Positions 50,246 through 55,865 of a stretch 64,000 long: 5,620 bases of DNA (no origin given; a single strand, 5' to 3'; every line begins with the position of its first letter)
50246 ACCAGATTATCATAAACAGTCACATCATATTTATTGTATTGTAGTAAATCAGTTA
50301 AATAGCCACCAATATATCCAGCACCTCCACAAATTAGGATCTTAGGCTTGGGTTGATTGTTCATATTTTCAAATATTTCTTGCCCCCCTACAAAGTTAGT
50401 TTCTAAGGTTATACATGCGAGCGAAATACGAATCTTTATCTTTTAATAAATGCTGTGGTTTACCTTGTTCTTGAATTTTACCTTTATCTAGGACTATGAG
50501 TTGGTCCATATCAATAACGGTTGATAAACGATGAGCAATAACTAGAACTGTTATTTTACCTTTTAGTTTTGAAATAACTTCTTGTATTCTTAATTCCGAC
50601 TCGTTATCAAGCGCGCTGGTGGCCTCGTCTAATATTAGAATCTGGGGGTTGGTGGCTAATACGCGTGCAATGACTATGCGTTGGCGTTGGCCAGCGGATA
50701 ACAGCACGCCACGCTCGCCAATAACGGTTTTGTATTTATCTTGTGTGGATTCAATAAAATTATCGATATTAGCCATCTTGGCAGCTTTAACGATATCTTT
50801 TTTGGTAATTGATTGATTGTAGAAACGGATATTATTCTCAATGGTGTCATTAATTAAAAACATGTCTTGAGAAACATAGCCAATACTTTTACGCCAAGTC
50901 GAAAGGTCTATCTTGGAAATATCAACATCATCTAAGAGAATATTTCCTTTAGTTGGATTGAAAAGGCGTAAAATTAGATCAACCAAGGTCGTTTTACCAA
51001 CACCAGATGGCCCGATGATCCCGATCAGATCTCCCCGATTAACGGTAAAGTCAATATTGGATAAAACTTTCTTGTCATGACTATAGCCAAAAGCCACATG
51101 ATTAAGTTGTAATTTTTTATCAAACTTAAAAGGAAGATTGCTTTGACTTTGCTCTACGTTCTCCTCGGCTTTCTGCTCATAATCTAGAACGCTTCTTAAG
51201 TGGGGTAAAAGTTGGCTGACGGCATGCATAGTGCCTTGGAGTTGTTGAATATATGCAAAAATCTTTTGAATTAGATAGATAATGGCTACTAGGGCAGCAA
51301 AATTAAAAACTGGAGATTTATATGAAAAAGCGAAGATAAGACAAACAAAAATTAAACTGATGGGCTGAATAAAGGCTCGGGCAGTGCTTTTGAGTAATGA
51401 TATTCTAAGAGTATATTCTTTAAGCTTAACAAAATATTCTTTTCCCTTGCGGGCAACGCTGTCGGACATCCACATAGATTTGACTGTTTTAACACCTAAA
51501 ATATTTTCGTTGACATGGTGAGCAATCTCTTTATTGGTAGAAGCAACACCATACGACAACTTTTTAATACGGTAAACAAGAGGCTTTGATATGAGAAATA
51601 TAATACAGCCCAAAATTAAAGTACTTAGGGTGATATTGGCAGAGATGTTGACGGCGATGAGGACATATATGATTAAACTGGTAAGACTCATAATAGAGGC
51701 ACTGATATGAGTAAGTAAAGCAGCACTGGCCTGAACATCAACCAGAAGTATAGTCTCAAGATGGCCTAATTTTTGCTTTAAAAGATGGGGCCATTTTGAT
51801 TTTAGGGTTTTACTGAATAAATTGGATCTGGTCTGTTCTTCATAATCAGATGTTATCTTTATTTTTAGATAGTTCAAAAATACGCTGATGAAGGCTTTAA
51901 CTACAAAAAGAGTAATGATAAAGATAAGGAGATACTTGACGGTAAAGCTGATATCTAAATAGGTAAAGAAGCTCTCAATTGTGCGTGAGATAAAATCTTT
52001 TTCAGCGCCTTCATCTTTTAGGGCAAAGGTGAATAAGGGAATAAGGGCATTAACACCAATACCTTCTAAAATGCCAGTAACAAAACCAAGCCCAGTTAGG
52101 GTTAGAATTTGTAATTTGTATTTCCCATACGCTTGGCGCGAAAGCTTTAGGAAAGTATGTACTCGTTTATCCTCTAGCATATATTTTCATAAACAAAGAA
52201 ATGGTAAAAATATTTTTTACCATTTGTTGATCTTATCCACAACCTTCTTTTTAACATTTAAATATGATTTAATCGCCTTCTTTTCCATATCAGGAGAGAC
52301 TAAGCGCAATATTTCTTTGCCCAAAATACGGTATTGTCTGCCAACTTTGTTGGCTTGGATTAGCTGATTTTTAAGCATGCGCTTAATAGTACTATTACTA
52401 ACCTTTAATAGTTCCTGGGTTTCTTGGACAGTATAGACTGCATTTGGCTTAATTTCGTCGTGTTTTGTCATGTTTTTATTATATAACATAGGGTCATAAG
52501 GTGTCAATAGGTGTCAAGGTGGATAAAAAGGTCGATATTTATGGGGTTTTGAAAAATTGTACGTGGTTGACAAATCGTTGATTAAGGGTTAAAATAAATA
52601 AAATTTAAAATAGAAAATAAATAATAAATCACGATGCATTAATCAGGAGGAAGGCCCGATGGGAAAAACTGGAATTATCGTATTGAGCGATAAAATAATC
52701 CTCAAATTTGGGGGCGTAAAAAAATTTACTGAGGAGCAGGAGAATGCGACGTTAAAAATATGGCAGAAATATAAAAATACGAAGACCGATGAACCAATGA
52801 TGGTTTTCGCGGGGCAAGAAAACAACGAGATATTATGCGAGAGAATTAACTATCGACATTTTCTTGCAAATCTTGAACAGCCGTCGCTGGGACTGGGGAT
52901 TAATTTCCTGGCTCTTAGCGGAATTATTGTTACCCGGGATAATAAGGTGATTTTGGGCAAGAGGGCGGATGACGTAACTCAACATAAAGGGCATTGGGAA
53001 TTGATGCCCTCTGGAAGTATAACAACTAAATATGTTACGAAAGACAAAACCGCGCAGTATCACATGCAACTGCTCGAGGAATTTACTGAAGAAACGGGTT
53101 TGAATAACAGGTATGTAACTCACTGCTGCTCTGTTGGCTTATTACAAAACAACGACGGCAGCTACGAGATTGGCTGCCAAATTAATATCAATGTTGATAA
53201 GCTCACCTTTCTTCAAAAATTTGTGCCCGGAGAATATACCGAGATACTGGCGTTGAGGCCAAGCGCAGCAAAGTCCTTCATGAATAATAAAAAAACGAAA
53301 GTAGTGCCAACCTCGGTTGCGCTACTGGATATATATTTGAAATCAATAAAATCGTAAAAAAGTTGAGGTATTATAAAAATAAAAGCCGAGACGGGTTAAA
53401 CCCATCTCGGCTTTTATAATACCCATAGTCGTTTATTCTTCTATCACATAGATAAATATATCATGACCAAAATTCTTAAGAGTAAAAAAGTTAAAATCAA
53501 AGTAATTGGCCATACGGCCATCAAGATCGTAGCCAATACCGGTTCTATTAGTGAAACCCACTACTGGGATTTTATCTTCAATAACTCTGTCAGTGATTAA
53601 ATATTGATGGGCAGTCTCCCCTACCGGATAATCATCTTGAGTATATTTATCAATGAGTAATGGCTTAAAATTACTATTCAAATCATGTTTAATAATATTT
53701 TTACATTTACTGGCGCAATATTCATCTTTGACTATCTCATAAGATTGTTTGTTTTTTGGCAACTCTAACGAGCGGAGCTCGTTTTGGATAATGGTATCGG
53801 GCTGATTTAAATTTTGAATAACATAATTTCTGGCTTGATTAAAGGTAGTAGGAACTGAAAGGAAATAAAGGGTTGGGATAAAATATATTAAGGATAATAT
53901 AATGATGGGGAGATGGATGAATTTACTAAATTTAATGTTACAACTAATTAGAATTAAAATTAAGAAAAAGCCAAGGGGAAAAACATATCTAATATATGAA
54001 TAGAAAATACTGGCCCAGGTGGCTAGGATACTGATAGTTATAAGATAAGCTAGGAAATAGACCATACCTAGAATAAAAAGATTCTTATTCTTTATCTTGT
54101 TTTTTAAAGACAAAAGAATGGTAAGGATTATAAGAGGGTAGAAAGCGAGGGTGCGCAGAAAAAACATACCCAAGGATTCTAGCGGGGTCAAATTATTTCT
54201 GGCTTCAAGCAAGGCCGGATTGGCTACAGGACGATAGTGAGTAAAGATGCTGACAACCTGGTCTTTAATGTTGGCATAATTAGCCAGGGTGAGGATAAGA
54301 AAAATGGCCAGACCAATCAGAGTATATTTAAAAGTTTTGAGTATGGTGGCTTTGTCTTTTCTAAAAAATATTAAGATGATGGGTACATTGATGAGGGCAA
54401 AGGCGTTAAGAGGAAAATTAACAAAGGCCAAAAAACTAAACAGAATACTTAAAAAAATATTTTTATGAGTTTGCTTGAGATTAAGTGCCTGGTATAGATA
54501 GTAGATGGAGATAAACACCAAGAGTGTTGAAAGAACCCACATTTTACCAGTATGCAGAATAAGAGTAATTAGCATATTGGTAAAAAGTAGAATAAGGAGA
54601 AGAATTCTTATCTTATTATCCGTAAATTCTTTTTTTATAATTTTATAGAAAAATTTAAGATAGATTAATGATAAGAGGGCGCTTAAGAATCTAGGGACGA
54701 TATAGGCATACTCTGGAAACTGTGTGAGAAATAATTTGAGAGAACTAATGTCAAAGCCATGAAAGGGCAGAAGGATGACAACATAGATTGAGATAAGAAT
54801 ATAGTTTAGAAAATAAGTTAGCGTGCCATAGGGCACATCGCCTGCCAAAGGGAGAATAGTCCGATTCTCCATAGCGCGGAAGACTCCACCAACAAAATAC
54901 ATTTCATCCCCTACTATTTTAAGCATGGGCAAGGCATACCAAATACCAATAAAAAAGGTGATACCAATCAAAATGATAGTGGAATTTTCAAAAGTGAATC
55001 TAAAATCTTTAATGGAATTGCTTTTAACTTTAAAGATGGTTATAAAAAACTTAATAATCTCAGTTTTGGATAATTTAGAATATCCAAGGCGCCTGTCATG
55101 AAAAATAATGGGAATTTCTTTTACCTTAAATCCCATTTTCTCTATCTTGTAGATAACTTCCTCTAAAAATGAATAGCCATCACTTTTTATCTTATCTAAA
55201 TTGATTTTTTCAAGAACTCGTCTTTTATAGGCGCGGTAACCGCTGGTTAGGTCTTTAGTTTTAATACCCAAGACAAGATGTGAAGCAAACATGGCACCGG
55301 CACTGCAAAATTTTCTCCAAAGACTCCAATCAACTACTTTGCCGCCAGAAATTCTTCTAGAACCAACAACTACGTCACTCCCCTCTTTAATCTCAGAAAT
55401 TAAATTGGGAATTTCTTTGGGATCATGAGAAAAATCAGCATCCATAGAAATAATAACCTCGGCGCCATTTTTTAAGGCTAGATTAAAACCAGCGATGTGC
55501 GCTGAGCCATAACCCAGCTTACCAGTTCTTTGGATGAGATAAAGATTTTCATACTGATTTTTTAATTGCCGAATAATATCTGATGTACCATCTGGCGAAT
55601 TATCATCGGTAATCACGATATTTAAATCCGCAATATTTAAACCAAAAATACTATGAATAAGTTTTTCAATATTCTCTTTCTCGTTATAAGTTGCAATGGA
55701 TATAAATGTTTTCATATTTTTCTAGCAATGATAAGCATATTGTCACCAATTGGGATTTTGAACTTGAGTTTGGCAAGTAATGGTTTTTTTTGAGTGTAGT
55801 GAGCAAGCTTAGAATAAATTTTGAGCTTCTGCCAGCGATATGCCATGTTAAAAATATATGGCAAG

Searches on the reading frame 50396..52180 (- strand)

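Call 63: search_protein_families(library=pfam, proteins=[window:50396-52180:-], max_evalue=0.00001)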
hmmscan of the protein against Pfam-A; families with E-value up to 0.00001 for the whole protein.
window:50396-52180:- (594 aa): 3 families
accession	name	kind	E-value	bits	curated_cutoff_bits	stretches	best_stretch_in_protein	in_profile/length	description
PF00005.33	ABC_tran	-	6.7e-34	117.9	25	1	373-522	1-137/137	ABC transporter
PF00664.28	ABC_membrane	-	1.7e-12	48.1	28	1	63-287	21-247/274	ABC transporter transmembrane region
PF02463.25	SMC_N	-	1.6e-07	31.4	40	1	449-564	109-211/220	RecF/RecN/SMC N terminal domain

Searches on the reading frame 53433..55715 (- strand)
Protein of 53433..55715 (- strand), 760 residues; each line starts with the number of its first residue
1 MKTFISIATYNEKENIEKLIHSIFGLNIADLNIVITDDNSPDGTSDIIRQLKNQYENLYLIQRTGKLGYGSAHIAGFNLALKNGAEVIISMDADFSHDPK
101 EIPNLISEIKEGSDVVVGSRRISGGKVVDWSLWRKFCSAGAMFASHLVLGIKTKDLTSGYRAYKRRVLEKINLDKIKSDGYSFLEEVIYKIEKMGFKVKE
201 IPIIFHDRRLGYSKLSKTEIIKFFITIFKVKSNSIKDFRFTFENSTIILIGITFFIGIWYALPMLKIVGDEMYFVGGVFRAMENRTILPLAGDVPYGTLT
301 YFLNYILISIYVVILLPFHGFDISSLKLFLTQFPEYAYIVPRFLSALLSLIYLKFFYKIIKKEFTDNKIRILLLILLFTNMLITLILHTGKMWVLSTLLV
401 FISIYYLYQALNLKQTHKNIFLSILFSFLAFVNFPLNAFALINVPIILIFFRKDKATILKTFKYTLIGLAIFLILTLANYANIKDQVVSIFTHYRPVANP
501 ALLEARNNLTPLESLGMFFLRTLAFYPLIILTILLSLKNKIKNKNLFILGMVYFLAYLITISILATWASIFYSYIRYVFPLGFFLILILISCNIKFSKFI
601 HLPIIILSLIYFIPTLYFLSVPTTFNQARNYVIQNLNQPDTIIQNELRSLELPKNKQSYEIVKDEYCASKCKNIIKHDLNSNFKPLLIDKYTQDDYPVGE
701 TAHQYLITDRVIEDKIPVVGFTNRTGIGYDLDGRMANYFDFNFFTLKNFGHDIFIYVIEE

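Call 63: search_protein_families(library=pfam, proteins=[window:53433-55715:-], max_evalue=0.00001)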
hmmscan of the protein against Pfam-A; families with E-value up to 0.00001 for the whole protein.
window:53433-55715:- (760 aa): 1 family
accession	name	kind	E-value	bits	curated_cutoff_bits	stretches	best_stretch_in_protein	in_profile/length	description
PF00535.33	Glycos_transf_2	-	4.3e-28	98.8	23.3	1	6-171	3-167/168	Glycosyl transferase family 2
